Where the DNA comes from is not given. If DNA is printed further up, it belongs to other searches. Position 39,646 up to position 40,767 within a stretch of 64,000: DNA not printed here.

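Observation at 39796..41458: Tandem PhyH-like paralogues whose first iron-ligand motif is H-G-G (2-His, halogenase-like) instead of H-x-D/E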

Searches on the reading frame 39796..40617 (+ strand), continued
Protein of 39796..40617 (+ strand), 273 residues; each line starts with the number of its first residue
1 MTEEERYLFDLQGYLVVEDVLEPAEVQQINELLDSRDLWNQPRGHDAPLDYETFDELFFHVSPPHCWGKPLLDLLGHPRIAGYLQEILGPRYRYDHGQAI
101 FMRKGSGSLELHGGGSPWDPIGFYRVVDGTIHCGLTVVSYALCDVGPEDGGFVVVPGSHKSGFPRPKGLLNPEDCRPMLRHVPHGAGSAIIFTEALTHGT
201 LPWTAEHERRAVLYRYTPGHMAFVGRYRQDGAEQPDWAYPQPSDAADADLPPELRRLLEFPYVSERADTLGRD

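Call 58: find_related_loci(query=A1, collection=genome_contigs, flank=10000)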
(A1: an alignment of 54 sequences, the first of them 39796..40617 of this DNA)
Query A1 (273 aa) in genome_contigs; peptide patterns used: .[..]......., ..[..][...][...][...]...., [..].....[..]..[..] (x = any residue, [..] = any of these).
600 stretches matched a pattern (row limit reached: there are more); 523 encode a relative of the query (tblastn E <= 1e-3); the best 80 are kept; 80 distinct loci.
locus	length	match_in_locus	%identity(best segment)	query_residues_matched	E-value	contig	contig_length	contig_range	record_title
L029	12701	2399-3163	49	1-270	1e-77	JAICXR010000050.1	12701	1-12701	MAG: Chloroflexota bacterium isolate LS_FP_2_bin.128 k141_4082752_length_12701_cov_197.2084, whole genome shotgun sequen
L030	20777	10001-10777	46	1-273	2e-73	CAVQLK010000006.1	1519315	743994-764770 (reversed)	MAG: uncultured Gammaproteobacteria bacterium isolate MFD02840.bin.2.73 genome assembly, contig: contig_47804, whole gen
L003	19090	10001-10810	92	1-270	8e-169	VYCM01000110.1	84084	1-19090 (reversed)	MAG: Acidimicrobiaceae bacterium isolate SB0675_bin_16 NODE_127_length_84084_cov_54.512740, whole genome shotgun sequenc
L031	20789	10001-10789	42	1-266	2e-62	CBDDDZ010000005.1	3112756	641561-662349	MAG: Candidatus Latescibacterota bacterium isolate 2fef8444-24d4-470e-a0f0-8c307ac56c94 genome assembly, contig: contig_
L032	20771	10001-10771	42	1-270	3e-62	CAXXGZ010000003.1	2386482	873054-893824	MAG: Chloroflexota bacterium isolate 2d6b9f97-f50f-46fd-9931-9ea7ae414042 genome assembly, contig: contig_3, whole genom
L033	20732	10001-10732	43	1-266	3e-59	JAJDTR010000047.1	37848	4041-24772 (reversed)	MAG: Candidatus Poribacteria bacterium isolate jk18x1bzbins.36 k141_626418, whole genome shotgun sequence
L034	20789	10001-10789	41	1-266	9e-59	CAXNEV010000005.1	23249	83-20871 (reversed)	MAG: Candidatus Latescibacterota bacterium isolate TH-08apr19-86 genome assembly, contig: TH-08apr19-C5782, whole genome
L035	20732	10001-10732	42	1-266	1e-58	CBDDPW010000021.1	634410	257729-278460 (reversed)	MAG: Candidatus Poribacteria bacterium isolate 3f36937d-8c17-4172-b0cd-efb7b76609bb genome assembly, contig: contig_21,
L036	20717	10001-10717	42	1-241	4e-58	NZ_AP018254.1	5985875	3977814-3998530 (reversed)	Calothrix sp. NIES-3974 chromosome, complete genome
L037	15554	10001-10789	41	1-266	7e-58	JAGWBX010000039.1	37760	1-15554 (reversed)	MAG: Candidatus Latescibacterota bacterium isolate 277c_44 scaffold_1517, whole genome shotgun sequence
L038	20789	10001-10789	40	1-266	1e-57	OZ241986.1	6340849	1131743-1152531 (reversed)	MAG: Candidatus Latescibacterota bacterium isolate 0d522d25-140f-41b3-910f-d932058e053c genome assembly, chromosome: 1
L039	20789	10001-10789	40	1-266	7e-58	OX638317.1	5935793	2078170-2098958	MAG: uncultured Latescibacteria bacterium isolate cbbe8a84-e08a-4d06-a76e-2eb930d8ff24 genome assembly, chromosome: 1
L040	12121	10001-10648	46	3-227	2e-57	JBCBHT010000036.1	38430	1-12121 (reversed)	MAG: Cyanobacteria bacterium J06621_15 NODE_36_length_38430_cov_21.460720, whole genome shotgun sequence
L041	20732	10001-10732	42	1-266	2e-57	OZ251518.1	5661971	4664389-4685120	MAG: Candidatus Poribacteria bacterium isolate 51d61e84-101f-473b-a9d4-7d02d52c7b93 genome assembly, chromosome: 1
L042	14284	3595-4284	45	1-241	2e-57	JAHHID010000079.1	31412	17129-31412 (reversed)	MAG: Spirirestis rafaelensis WJT71-NPBG6 JAESGY010000280.1, whole genome shotgun sequence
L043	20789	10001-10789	40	1-266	1e-57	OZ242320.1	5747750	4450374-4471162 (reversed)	MAG: Candidatus Latescibacterota bacterium isolate 06f19266-885c-4d39-bf7e-e57a8b9e9c03 genome assembly, chromosome: 1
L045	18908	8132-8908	41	1-262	9e-57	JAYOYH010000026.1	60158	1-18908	MAG: Gemmatimonadota bacterium isolate 139562_S163_rosella_bins.tsv.035 NODE_391_length_60158_cov_10.765919, whole genom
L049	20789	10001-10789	41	1-266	2e-55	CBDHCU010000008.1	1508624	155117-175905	MAG: Dehalococcoidia bacterium isolate 55646556-b4c4-4674-9987-911c49b4817b genome assembly, contig: contig_6, whole gen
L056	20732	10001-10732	41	1-266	2e-54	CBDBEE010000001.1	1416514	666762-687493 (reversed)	MAG: Candidatus Poribacteria bacterium isolate 9eb15a66-94a6-4ca6-bf90-476f30333b94 genome assembly, contig: contig_1, w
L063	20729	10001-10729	44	1-238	9e-54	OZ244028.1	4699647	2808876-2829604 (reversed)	MAG: Candidatus Latescibacterota bacterium isolate bd5b79a9-654a-4f06-b92f-bece6890e083 genome assembly, chromosome: 1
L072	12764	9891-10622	41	1-266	4e-53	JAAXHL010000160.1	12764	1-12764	MAG: Candidatus Poribacteria bacterium isolate Plut_88888 unfiltered_Plut_88888_genomic_contig_244703, whole genome shot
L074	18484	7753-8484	40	1-266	9e-53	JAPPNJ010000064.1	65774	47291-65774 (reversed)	MAG: Candidatus Poribacteria bacterium isolate RHO3_bin_69 NODE_1005_length_65774_cov_16.503401, whole genome shotgun se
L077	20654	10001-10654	45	1-229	1e-52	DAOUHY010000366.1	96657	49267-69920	MAG TPA_asm: Caldilineaceae bacterium isolate S2_120 k129_394449, whole genome shotgun sequence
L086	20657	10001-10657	43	1-227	9e-52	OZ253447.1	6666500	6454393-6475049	MAG: Candidatus Poribacteria bacterium isolate c3a381aa-0ed9-4b9f-99fb-31763fcdc289 genome assembly, chromosome: 1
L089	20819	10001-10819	39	1-272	1e-51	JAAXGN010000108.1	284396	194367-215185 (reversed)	MAG: Candidatus Poribacteria bacterium isolate Plut_88864 filtered_Plut_88864_genomic_contig_1893, whole genome shotgun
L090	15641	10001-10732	40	1-266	1e-51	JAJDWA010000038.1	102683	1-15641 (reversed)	MAG: Candidatus Poribacteria bacterium isolate jk18x22bins.76 k141_64321, whole genome shotgun sequence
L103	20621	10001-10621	44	1-216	3e-50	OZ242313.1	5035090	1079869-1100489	MAG: Spirochaetia bacterium isolate e429cb45-3368-499c-8ecb-8058609f3e9e genome assembly, chromosome: 1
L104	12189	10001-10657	42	1-227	3e-50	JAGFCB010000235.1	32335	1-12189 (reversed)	MAG: Candidatus Poribacteria bacterium isolate SB0101 contig_18891, whole genome shotgun sequence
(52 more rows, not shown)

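Call 62: search_protein_families(library=ncbifam, proteins=[L077:8681-9934:+, L045:8935-10107:+, L074:8537-9733:-, L104:10831-12015:-, L089:8625-9821:+, L034:11282-12373:-], max_evalue=1e-20)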
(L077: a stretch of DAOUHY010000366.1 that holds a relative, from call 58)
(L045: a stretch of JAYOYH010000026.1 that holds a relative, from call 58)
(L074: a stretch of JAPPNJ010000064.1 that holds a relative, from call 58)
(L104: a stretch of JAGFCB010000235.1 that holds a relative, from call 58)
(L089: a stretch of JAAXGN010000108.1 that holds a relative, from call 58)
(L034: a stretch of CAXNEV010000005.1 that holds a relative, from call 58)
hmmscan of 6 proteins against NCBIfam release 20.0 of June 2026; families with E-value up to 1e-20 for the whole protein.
L077:8681-9934:+ (417 aa): 7 families
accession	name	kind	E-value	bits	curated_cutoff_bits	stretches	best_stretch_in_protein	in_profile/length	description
NF047820.1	TalGalacDh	equivalog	2.2e-32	112.4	500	1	77-343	43-304/371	L-talarate/galactarate dehydratase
NF010624.0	PRK14017.1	equivalog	7.5e-32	110.8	311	1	75-412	18-358/382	galactonate dehydratase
NF043051.1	ManoateDhtManD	equivalog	3.1e-30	105.3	550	0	224-409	195-378/403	D-mannonate dehydratase ManD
NF040790.2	glucon_galact_dh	equivalog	5.3e-30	104.5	750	1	129-414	88-369/390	bifunctional D-gluconate/D-galactonate dehydratase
NF011654.0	PRK15072.1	subfamily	2.5e-26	92.5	430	0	224-346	196-317/404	D-galactonate dehydratase family protein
NF011968.0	PRK15440.1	equivalog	9.5e-26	90.6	393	1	134-409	125-386/395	L-rhamnonate dehydratase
NF040866.1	AraD_Arch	equivalog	1.7e-25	89.8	650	1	93-343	61-301/372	arabinonate dehydratase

L045:8935-10107:+ (390 aa): 2 families
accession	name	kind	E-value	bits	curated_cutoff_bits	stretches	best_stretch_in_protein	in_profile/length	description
TIGR02534.1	mucon_cyclo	subfamily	4.3e-38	131.3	334.95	1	108-388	101-365/368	muconate/chloromuconate family cycloisomerase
NF043002.1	HProlDhtase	equivalog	3.6e-21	75.4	500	0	76-380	77-354/366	cis-3-hydroxy-L-proline dehydratase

L074:8537-9733:- (398 aa): 8 families
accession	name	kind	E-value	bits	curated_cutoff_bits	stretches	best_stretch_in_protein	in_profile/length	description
NF010624.0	PRK14017.1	equivalog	1.2e-121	406.4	311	1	18-398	1-382/382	galactonate dehydratase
NF043051.1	ManoateDhtManD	equivalog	8.8e-75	252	550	2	192-374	197-382/403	D-mannonate dehydratase ManD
NF011654.0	PRK15072.1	subfamily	2.6e-73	247.2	430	2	192-375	198-384/404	D-galactonate dehydratase family protein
NF040790.2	glucon_galact_dh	equivalog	1.7e-70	237.9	750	1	32-374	25-368/390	bifunctional D-gluconate/D-galactonate dehydratase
NF040866.1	AraD_Arch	equivalog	1.9e-50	171.9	650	1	34-370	36-364/372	arabinonate dehydratase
NF047820.1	TalGalacDh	equivalog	3.6e-36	124.8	500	1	34-377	40-366/371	L-talarate/galactarate dehydratase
NF011968.0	PRK15440.1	equivalog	3.3e-34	118.5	393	1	34-310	61-321/395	L-rhamnonate dehydratase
TIGR02534.1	mucon_cyclo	subfamily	5.3e-25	88.2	334.95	1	30-372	27-362/368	muconate/chloromuconate family cycloisomerase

L104:10831-12015:- (394 aa): 8 families
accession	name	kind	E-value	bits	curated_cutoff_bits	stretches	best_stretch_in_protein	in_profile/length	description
NF010624.0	PRK14017.1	equivalog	3.7e-121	404.8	311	1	14-394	1-382/382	galactonate dehydratase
NF043051.1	ManoateDhtManD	equivalog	2.6e-73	247.2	550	2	188-370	197-382/403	D-mannonate dehydratase ManD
NF011654.0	PRK15072.1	subfamily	3.2e-72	243.6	430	2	188-371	198-384/404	D-galactonate dehydratase family protein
NF040790.2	glucon_galact_dh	equivalog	1.8e-69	234.4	750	1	30-370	27-368/390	bifunctional D-gluconate/D-galactonate dehydratase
NF040866.1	AraD_Arch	equivalog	1.6e-48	165.6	650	1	31-366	37-364/372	arabinonate dehydratase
NF047820.1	TalGalacDh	equivalog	4.2e-34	118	500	1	31-372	41-365/371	L-talarate/galactarate dehydratase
NF011968.0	PRK15440.1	equivalog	1.3e-32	113.2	393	1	28-306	59-321/395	L-rhamnonate dehydratase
TIGR02534.1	mucon_cyclo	subfamily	6.5e-26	91.2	334.95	1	29-368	30-362/368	muconate/chloromuconate family cycloisomerase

L089:8625-9821:+ (398 aa): 8 families
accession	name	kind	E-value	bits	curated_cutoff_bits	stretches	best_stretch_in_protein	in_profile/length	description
NF010624.0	PRK14017.1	equivalog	6.2e-86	288.9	311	1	24-395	1-380/382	galactonate dehydratase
NF043051.1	ManoateDhtManD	equivalog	1.7e-68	231.3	550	2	181-386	187-393/403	D-mannonate dehydratase ManD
NF040790.2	glucon_galact_dh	equivalog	1.4e-66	224.9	750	1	38-382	26-375/390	bifunctional D-gluconate/D-galactonate dehydratase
NF011654.0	PRK15072.1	subfamily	1.3e-65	221.9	430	2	180-394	187-401/404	D-galactonate dehydratase family protein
NF040866.1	AraD_Arch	equivalog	1.1e-37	130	650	1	39-375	36-368/372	arabinonate dehydratase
NF047820.1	TalGalacDh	equivalog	2.5e-30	105.6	500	1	40-372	41-360/371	L-talarate/galactarate dehydratase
NF011968.0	PRK15440.1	equivalog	2.8e-28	98.9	393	1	38-308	60-320/395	L-rhamnonate dehydratase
TIGR02534.1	mucon_cyclo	subfamily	8e-25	87.7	334.95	1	39-374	31-363/368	muconate/chloromuconate family cycloisomerase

L034:11282-12373:- (363 aa): 10 families
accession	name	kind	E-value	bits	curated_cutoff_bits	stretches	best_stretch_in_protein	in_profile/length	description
NF040866.1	AraD_Arch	equivalog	3.5e-63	213.8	650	1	78-362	96-370/372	arabinonate dehydratase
NF010624.0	PRK14017.1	equivalog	3e-55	187.9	311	1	27-359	11-358/382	galactonate dehydratase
NF040790.2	glucon_galact_dh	equivalog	4.8e-51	173.8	750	1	84-362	92-370/390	bifunctional D-gluconate/D-galactonate dehydratase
NF011968.0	PRK15440.1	equivalog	1.5e-41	142.6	393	1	31-357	59-387/395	L-rhamnonate dehydratase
NF047820.1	TalGalacDh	equivalog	1.6e-40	139.2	500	1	55-354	70-357/371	L-talarate/galactarate dehydratase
NF043051.1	ManoateDhtManD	equivalog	1.3e-33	116.4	550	0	165-361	194-383/403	D-mannonate dehydratase ManD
TIGR02534.1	mucon_cyclo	subfamily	8.8e-33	113.8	334.95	1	86-361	100-365/368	muconate/chloromuconate family cycloisomerase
NF043002.1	HProlDhtase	equivalog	6.5e-32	110.8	500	1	1-358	1-359/366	cis-3-hydroxy-L-proline dehydratase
NF011654.0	PRK15072.1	subfamily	2.4e-31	109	430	0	26-157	12-152/404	D-galactonate dehydratase family protein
NF041118.1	A_G_epim_Thtga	equivalog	2e-21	76.5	500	1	1-258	1-265/341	L-Ala-D/L-Glu epimerase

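Call 64: search_protein_families(library=pfam, proteins=[L103:6286-7461:-, L039:11534-12538:-, L072:5079-8933:+, L090:7348-8115:-, L056:10836-11606:+, L043:12552-14180:-, L086:12113-13450:+, L039:10725-11537:+, L063:11738-12823:+, L049:11673-12701:-], max_evalue=0.00001)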
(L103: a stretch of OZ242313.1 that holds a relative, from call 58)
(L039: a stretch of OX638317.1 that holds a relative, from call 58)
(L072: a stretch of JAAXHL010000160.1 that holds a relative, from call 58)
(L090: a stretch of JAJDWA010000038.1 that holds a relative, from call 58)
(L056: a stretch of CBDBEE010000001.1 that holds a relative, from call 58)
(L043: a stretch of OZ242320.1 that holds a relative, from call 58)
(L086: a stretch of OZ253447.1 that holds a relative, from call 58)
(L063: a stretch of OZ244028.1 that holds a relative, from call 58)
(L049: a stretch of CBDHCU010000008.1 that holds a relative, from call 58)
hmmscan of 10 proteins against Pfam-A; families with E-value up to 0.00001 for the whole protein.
L103:6286-7461:- (391 aa): 2 families
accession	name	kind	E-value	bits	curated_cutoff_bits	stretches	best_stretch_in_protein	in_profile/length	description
PF13378.12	MR_MLE_C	-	9.6e-59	199.2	29.4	1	160-380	2-218/219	Enolase C-terminal domain-like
PF02746.21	MR_MLE_N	-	2.4e-18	66.9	22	1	47-139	27-117/117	Mandelate racemase / muconate lactonizing enzyme, N-terminal domain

L039:11534-12538:- (334 aa): 4 families
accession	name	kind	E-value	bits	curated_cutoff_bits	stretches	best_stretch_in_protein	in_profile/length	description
PF01408.29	GFO_IDH_MocA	-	4.6e-26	92.3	24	1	6-122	2-117/120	Oxidoreductase family, NAD-binding Rossmann fold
PF22725.1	GFO_IDH_MocA_C3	-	4.6e-24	85.2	27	1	133-260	1-123/124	GFO/IDH/MocA C-terminal domain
PF02894.22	GFO_IDH_MocA_C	-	2.3e-12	47.6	22.9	1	138-334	2-218/218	Oxidoreductase family, C-terminal alpha/beta domain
PF03447.22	NAD_binding_3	-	2.7e-06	28.5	24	1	11-122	1-114/116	Homoserine dehydrogenase, NAD binding domain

L072:5079-8933:+ (1284 aa): 9 families
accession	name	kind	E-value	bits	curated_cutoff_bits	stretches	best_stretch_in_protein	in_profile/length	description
PF13646.12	HEAT_2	-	9.4e-118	385.2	27.7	10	657-745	1-88/88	HEAT repeats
PF03130.22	HEAT_PBS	-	4.8e-68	218.2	20.9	0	430-454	2-26/27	PBS lyase HEAT-like repeat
PF02985.28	HEAT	-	4.1e-36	120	23.5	0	889-912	4-27/31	HEAT repeat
PF13513.12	HEAT_EZ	-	7.8e-25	87.3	27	0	655-683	28-55/55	HEAT-like repeat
PF00514.29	Arm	-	1.7e-15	56.9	20.6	0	656-683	13-39/41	Armadillo/beta-catenin-like repeat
PF12717.13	Cnd1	-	1.2e-13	51.8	26.4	0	261-339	21-105/162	non-SMC mitotic condensation complex subunit 1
PF01347.28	Vitellogenin_N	-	4.9e-11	42.4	24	0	1118-1207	467-559/590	Lipoprotein amino terminal region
PF01602.26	Adaptin_N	-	1.6e-07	30.8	37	0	116-343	87-315/524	Adaptin N terminal region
PF11791.14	Aconitase_B_N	-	1.2e-06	29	25.8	0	367-408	76-117/153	Aconitate B N-terminal domain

L090:7348-8115:- (255 aa): 0 families

L056:10836-11606:+ (256 aa): 1 family
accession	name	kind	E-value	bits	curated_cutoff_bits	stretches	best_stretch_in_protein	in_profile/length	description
PF05721.19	PhyH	-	4.3e-39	135.4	22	1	13-222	1-213/213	Phytanoyl-CoA dioxygenase (PhyH)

L043:12552-14180:- (542 aa): 0 families

L086:12113-13450:+ (445 aa): 3 families
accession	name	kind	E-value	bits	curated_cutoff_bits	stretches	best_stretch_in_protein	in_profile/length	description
PF00884.28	Sulfatase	-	2.1e-47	162.3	25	1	5-333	1-300/301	Sulfatase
PF16347.10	SGSH_C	-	3.6e-17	63.4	29.3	1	283-429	1-151/154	N-sulphoglucosamine sulphohydrolase, C-terminal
PF02995.22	DUF229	-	2.9e-06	26.7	25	1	237-285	300-348/496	Protein of unknown function (DUF229)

L039:10725-11537:+ (270 aa): 2 families
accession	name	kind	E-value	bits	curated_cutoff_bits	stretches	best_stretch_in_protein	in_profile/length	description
PF01370.27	Epimerase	-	3e-11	43.6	20.9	1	32-215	1-196/240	NAD dependent epimerase/dehydratase family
PF01073.25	3Beta_HSD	-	1.4e-10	41.1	22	1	33-138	1-122/280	3-beta hydroxysteroid dehydrogenase/isomerase family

L063:11738-12823:+ (361 aa): 4 families
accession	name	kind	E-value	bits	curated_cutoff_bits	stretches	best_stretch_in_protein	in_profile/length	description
PF08240.17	ADH_N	-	2e-25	89.5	23.5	1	44-152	2-104/104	Alcohol dehydrogenase GroES-like domain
PF00107.32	ADH_zinc_N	-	1.6e-24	86.7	31.8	1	190-321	2-128/129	Zinc-binding dehydrogenase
PF16912.11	Glu_dehyd_C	-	3.1e-11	43.6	34.9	1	157-349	3-203/211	Glucose dehydrogenase C-terminus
PF13602.12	ADH_zinc_N_2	-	5.7e-10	40.7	27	1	222-346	1-122/134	Zinc-binding dehydrogenase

L049:11673-12701:- (342 aa): 1 family
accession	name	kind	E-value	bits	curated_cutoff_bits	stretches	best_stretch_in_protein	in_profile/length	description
PF00528.27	BPD_transp_1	-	4.7e-25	88.8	26.4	1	127-338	1-183/184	Binding-protein-dependent transport system inner membrane component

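Call 65: find_encoding_contigs(protein=P0009, flank=6000, max_places=3)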
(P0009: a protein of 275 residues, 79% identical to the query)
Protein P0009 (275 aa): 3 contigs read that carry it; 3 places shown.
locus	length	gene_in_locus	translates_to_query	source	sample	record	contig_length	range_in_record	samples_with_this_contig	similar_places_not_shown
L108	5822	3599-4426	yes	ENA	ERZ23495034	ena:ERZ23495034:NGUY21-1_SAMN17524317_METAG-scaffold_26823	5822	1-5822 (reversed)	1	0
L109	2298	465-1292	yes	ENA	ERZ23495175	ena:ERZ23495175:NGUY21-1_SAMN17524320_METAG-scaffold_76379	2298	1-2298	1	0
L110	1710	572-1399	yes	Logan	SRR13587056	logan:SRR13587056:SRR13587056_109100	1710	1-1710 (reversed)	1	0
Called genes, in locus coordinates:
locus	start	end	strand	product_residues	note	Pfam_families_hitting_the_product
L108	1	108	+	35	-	?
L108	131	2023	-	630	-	-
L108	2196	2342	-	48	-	-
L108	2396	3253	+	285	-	-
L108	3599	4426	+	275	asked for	PF05721:PhyH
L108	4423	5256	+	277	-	PF05721:PhyH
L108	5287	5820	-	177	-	?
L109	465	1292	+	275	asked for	PF05721:PhyH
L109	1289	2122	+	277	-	PF05721:PhyH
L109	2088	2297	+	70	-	?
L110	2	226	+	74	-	?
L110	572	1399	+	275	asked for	PF05721:PhyH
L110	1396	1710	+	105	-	?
